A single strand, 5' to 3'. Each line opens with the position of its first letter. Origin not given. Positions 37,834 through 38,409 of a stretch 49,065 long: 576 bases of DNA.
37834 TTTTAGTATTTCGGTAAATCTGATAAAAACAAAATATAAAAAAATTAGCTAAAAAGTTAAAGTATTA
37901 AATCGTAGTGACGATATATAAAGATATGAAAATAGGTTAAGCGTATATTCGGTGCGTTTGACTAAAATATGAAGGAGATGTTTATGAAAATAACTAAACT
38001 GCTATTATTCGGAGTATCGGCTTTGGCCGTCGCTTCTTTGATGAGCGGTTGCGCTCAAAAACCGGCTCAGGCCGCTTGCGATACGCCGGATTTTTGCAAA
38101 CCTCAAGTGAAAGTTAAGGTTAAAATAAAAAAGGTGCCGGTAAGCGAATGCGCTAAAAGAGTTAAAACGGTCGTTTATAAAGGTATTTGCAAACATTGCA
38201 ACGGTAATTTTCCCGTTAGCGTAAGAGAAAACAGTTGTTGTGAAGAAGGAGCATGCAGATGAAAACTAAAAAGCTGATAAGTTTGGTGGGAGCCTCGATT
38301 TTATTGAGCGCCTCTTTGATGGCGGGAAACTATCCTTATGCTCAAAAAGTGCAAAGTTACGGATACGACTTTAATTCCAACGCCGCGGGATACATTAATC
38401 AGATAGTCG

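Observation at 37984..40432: Tandemly duplicated cassette: 8-Cys mini-lipoprotein translationally coupled to a FlgO-like periplasmic protein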

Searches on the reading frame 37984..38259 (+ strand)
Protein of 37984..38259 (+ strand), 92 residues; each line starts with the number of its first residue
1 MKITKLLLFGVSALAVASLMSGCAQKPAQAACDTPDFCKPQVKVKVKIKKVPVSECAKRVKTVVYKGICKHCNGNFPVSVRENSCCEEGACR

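Call 3: search_protein_families(library=pfam, proteins=[window:37984-38259:+], max_evalue=1)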
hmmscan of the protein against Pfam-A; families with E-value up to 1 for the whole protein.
window:37984-38259:+ (92 aa): 0 families

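Call 4: search_protein_families(library=ncbifam, proteins=[window:37984-38259:+], max_evalue=1)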
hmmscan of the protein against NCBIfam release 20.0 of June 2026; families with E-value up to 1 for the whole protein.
window:37984-38259:+ (92 aa): 1 family
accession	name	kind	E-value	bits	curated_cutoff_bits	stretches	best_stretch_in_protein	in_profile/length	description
NF009144.0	PRK12496.1-1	equivalog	0.043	13.8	297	1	35-85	94-143/176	hypothetical protein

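Call 7: find_homologous_proteins(query=window:37984-38259:+, max_evalue=0.01)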
Query window:37984-38259:+ (92 aa): 6 proteins with E <= 0.01 among 7 candidates.
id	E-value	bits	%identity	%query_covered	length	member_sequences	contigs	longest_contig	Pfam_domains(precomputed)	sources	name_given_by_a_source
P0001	7.6e-54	197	100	100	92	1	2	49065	-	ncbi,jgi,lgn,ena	-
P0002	3.8e-39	150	76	100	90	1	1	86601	-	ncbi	-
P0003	4.0e-37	144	75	100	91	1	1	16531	-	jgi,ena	-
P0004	2.9e-23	100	58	100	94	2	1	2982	-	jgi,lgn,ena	-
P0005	1.3e-22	98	60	100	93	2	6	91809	-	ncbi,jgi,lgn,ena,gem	-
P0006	1.3e-22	98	60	100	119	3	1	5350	-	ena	-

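Call 12: find_related_loci(query=A1, collection=genome_contigs, flank=6000)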
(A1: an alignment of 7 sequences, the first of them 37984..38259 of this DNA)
Query A1 (92 aa) in genome_contigs; peptide patterns used: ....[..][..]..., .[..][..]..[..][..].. (x = any residue, [..] = any of these).
17 stretches matched a pattern; 4 encode a relative of the query (tblastn E <= 1e-3); 4 distinct loci.
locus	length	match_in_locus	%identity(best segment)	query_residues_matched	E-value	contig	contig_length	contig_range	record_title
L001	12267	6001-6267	63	1-92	7e-33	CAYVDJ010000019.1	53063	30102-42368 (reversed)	MAG TPA_asm: uncultured Campylobacterales bacterium isolate binchicken_co219_357 genome assembly, contig: k141_641706, w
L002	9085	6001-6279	60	1-92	3e-29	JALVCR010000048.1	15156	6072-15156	MAG: Campylobacterales bacterium isolate 134-614_metabat1_scaf2bin.054 134-614_scaffold_1721_c1, whole genome shotgun se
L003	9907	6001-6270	57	1-92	1e-19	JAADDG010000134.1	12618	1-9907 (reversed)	MAG: Campylobacterota bacterium isolate L_MaxBin.107 contig-127_5592, whole genome shotgun sequence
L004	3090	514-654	58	45-92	7e-14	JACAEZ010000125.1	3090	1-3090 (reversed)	MAG: Campylobacterales bacterium isolate L.E.EP.2 k119_1730436, whole genome shotgun sequence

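Call 21: search_protein_representatives(alignment_id=A1)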
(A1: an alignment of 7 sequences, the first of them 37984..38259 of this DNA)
Query: 7 sequences, 91 profile positions. Proteins with E-value up to 0.001 (for the whole library): 23; up to 1e-10: 4; up to 1e-30: 1. The best 23 are listed.
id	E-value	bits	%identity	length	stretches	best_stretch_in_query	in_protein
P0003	9.5e-42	157.5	-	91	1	1-91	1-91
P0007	1.3e-19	86.6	-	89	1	4-91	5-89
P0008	2.4e-15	72.9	-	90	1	1-90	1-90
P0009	2.6e-13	66.4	-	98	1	18-91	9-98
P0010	5.2e-10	55.8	-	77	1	6-91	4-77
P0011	7.1e-10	55.4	-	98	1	15-91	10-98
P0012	1.9e-09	54.0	-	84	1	6-90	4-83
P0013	1.4e-08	51.2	-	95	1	10-87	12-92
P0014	1.2e-07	48.2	-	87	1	8-82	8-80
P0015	7.0e-07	45.8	-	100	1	16-91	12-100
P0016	8.0e-06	42.4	-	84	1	7-81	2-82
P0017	3.9e-05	40.2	-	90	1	11-87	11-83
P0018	5.5e-05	39.7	-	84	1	6-89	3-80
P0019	7.9e-05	39.2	-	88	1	16-85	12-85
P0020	8.4e-05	39.1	-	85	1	7-89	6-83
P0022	2.7e-04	37.5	-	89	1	11-88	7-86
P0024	3.8e-04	37.0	-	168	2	33-90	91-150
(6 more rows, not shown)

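Call 24: find_encoding_contigs(protein=P0011, flank=5000, max_places=3)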
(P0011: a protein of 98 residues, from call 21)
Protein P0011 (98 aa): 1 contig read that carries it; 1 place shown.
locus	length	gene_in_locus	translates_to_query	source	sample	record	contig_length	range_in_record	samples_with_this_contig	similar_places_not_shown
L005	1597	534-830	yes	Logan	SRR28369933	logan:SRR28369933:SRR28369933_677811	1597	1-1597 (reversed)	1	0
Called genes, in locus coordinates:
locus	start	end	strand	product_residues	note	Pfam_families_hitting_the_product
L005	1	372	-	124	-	?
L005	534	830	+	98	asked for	-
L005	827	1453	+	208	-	PF17680:FlgO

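Call 25: find_encoding_contigs(protein=P0015, flank=6000, max_places=2)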
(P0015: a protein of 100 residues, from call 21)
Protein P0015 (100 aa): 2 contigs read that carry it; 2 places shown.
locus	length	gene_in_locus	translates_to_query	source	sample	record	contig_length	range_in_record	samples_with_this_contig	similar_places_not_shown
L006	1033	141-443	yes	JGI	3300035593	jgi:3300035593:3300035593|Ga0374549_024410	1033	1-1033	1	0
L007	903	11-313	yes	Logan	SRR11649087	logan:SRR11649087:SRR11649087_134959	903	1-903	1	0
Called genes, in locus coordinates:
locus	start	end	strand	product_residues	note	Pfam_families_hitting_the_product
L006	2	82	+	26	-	?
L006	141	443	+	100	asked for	-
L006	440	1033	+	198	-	?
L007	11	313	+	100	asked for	-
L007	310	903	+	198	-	?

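Call 26: find_encoding_contigs(protein=P0017, flank=6000, max_places=2)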
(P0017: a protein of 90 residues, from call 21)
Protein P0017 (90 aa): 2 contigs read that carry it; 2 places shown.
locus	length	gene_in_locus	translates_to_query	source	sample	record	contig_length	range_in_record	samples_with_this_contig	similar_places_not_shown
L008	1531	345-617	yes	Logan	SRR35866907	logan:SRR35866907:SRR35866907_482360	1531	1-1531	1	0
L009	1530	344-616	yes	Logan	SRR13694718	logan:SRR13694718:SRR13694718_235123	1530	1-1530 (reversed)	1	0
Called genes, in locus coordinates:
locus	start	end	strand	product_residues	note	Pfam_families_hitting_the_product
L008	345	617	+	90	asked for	-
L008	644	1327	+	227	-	PF17680:FlgO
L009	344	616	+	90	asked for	-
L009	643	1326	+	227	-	PF17680:FlgO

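Call 27: find_encoding_contigs(protein=P0022, flank=6000, max_places=2)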
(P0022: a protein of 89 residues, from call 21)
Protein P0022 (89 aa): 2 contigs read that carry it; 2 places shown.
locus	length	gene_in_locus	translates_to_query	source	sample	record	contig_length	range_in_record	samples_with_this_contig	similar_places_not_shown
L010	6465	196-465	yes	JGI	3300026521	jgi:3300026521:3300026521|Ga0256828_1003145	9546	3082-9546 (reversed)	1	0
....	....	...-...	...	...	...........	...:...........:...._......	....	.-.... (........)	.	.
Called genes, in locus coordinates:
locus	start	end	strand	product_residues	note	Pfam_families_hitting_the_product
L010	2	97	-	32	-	?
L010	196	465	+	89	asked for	-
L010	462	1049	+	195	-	PF17680:FlgO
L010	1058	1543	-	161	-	PF00072:Response_reg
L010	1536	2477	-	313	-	PF00072:Response_reg, PF00990:GGDEF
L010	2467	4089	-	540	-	PF05231:MASE1, PF00512:HisKA (weak), PF02518:HATPase_c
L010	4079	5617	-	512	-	PF00072:Response_reg, PF02518:HATPase_c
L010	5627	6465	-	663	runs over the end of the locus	PF00072:Response_reg, PF00989:PAS, PF08448:PAS_4 (weak), PF13426:PAS_9, PF08447:PAS_3, PF00563:EAL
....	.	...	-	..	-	?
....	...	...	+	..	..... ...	-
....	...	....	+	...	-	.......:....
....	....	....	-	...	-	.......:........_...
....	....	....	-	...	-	?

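Call 28: find_encoding_contigs(protein=P0024, flank=6000, max_places=2)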
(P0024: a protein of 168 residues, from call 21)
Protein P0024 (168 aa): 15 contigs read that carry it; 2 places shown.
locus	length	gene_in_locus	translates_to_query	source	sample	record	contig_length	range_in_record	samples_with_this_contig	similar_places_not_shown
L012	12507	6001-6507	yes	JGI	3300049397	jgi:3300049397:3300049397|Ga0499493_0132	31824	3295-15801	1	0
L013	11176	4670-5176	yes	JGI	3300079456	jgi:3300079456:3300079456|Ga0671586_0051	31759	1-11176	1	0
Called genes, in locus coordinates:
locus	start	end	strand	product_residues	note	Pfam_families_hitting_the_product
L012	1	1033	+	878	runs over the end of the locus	PF07228:SpoIIE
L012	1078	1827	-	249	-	-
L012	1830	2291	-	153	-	-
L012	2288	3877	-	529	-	PF07719:TPR_2 (faint)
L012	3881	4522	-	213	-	PF13036:LpoB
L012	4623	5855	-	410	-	PF00171:Aldedh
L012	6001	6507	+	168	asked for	-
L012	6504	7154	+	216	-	PF17680:FlgO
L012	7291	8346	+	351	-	PF04551:GcpE, PF26540:GcpE_C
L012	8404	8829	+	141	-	PF00583:Acetyltransf_1, PF13508:Acetyltransf_7 (weak)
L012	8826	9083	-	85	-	-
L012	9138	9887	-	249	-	PF13353:Fer4_12 (weak), PF04055:Radical_SAM (faint)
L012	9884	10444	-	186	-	PF01242:PTPS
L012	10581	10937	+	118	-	PF01245:Ribosomal_L19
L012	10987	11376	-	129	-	-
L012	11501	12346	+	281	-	PF13393:tRNA-synt_His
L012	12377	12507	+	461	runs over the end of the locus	PF00749:tRNA-synt_1c, PF19269:Anticodon_2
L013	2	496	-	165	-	?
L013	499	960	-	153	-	-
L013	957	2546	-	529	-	PF07719:TPR_2 (faint)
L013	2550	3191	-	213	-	PF13036:LpoB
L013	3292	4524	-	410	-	PF00171:Aldedh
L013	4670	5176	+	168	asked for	-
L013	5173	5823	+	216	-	PF17680:FlgO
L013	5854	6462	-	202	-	PF04343:DUF488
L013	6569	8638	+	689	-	PF00989:PAS (faint), PF13426:PAS_9, PF00512:HisKA, PF02518:HATPase_c, PF00072:Response_reg, PF01627:Hpt (weak)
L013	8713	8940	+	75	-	-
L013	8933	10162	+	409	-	PF02830:V4R (faint)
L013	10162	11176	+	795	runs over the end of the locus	PF00989:PAS (weak), PF08447:PAS_3 (weak), PF13426:PAS_9, PF00512:HisKA, PF02518:HATPase_c, PF00072:Response_reg, PF01627:Hpt (weak)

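Call 30: list_cluster_members(proteins=[P0001, P0002, P0005, P0008, P0024, P0010])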
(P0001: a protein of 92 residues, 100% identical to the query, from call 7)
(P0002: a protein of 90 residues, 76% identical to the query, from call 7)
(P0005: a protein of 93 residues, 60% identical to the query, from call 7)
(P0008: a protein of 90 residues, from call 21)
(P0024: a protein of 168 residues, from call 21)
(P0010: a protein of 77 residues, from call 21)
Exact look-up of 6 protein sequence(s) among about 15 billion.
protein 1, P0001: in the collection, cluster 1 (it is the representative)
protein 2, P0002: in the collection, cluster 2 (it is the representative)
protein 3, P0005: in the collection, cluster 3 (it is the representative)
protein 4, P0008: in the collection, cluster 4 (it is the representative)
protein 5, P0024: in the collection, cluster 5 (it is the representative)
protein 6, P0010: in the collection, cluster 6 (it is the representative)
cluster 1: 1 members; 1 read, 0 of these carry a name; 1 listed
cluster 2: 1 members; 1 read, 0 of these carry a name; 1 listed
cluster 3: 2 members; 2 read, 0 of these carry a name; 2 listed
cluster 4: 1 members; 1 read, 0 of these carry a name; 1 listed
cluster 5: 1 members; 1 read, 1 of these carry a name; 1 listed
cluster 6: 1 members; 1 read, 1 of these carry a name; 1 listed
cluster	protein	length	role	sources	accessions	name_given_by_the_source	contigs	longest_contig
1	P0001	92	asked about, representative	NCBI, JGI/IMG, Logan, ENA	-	-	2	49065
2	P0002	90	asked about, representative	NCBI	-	-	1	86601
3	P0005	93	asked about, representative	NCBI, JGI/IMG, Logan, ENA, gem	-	-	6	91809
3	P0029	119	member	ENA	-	-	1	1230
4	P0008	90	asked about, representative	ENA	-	-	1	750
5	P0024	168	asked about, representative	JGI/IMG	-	hypothetical protein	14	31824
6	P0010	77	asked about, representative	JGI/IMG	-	hypothetical protein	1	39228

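Call 32: find_encoding_contigs(protein=P0001, flank=10000, max_places=3)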
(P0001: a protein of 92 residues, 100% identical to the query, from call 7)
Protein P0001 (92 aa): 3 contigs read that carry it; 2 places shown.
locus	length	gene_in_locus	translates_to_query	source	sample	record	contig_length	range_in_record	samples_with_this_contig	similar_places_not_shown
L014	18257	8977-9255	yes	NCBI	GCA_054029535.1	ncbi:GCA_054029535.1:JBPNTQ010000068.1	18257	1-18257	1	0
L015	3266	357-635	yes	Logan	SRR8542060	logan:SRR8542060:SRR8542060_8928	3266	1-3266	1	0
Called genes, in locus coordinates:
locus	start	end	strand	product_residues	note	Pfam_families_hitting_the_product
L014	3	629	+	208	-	?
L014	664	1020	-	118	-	PF00578:AhpC-TSA (weak), PF00085:Thioredoxin, PF13098:Thioredoxin_2, PF05768:Glrx-like (weak)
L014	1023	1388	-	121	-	PF00085:Thioredoxin (weak)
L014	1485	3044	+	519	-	PF00370:FGGY_N, PF02782:FGGY_C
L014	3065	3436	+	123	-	PF16867:DMSP_lyase, PF11699:CENP-C_C (weak), PF05899:Cupin_3, PF02311:AraC_binding (weak), PF07883:Cupin_2, PF12973:Cupin_7 (weak)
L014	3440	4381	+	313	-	PF01545:Cation_efflux, PF16916:ZT_dimer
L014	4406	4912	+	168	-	-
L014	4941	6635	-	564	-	PF13675:PilJ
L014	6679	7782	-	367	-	PF01476:LysM (weak)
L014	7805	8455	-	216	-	PF00581:Rhodanese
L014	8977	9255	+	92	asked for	-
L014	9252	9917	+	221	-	PF17680:FlgO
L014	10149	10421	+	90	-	-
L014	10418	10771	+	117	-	-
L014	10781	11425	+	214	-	PF17680:FlgO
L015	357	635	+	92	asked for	-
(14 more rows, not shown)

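Call 58: predict_structure(alignment_id=A2)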
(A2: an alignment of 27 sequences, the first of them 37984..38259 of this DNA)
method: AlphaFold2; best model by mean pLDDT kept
length: 92 residues; sequences in the alignment: 27
mean_pLDDT: 70.0   pTM: 0.32
mean pLDDT of the five models: 70.0, 66.8, 65.8, 65.4, 64.6
residues with pLDDT >= 90: 0; 70-90: 44; 50-70: 48; < 50: 0
segments of 3 or more residues with pLDDT < 50: none
pLDDT, mean of each block of 10 residues (from residue 1): 63 72 62 61 74 78 78 75 71 59
secondary structure, 60 per line:
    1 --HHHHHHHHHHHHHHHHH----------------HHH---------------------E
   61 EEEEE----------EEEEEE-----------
elements in order: H3-19 E60-65 E76-81

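Call 64: find_homologous_proteins(query=A8, max_evalue=1)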
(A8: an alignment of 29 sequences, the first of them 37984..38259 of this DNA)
Query A8 (29 sequences) (92 aa, profile of the alignment): 30 proteins with E <= 1 among 1337 candidates.
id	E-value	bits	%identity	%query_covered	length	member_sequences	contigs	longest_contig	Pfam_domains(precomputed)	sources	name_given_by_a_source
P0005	1.1e-24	105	60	100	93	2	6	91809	-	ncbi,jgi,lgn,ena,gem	-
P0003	2.3e-24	103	75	100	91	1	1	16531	-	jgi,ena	-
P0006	4.6e-24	102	60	100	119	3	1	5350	-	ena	-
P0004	9.4e-24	101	58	100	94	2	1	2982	-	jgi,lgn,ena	-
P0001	1.0e-23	101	100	100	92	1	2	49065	-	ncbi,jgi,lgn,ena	-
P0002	3.1e-23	100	76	100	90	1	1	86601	-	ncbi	-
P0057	7.0e-23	99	64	100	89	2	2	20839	-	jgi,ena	-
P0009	1.6e-19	88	58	52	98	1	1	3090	-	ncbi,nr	ncbi:MAG: hypothetical protein HXX81_04760 [Campylobacterales bacterium]|nr:hypothetical protein [Ca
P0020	3.3e-19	87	29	92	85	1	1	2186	-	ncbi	-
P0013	1.1e-15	76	35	90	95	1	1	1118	-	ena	-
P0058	1.1e-14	72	56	54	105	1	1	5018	-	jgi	-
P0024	6.7e-14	70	41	42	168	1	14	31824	-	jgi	jgi:hypothetical protein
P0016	1.5e-13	69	43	38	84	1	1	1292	-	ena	-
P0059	2.0e-13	68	37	92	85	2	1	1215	-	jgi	jgi:hypothetical protein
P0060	5.7e-13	67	33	92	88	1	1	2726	-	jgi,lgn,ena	-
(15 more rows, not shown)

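Call 78: find_related_loci(query=A9, collection=metagenome_contigs, flank=4000)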
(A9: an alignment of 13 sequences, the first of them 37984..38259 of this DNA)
Query A9 (92 aa) in metagenome_contigs; peptide patterns used: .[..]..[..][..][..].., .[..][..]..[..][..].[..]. (x = any residue, [..] = any of these).
127 stretches matched a pattern; 5 encode a relative of the query (tblastn E <= 1e-3); 4 distinct loci.
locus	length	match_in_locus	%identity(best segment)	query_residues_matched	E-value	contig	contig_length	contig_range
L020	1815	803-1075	75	1-92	5e-43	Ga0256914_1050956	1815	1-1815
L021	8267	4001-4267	63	1-92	6e-33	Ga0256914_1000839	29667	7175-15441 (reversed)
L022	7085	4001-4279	60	1-92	3e-29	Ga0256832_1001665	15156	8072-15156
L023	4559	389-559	54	35-92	1e-14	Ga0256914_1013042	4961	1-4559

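Call 90: search_protein_families(library=padloc, proteins=[window:37984-38259:+], max_evalue=0.01)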
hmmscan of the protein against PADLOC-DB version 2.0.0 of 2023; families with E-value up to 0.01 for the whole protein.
window:37984-38259:+ (92 aa): 0 families

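Call 92: search_solved_structures(query=A8, max_evalue=10)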
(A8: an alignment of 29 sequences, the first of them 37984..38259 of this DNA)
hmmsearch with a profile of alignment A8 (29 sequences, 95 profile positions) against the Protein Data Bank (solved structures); distinct sequences matched with E-value up to 10: 7.
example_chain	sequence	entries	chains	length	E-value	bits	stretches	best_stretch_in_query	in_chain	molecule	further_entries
8vqk_A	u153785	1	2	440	0.33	14.7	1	4-68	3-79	Putative ABC transporter periplasmic-binding protein YcjN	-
6all_A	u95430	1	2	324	0.54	14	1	4-64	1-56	Fe(3+)-citrate-binding protein yfmC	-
5z6b_A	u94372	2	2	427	0.89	13.3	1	4-32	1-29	Putative ABC transporter substrate-binding protein YesO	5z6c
6wni_A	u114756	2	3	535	2.2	12.1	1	4-35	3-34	Cyclomaltodextrin glucanotransferase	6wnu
4v33_A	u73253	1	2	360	4.1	11.2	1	5-67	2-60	POLYSACCHARIDE DEACETYLASE-LIKE PROTEIN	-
4ymx_A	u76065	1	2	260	4.9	10.9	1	1-34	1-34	ABC-type amino acid transport system, periplasmic component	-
1hyi_A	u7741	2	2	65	8.9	10.1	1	70-92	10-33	ENDOSOME-ASSOCIATED PROTEIN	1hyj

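Call 97: fold_search(model_id=the predicted structure, library=pdb)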
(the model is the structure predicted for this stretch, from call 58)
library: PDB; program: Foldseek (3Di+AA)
matches with E <= 10: 1; with E <= 0.001: 0
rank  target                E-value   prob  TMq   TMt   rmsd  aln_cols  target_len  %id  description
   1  6woo_o                8.9e+00  0.01  0.16  0.16  15.9        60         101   23  CryoEM structure of yeast 80S ribosome with Met-tRNAiMet, eIF5B, and GDP (released 2020-09-23)
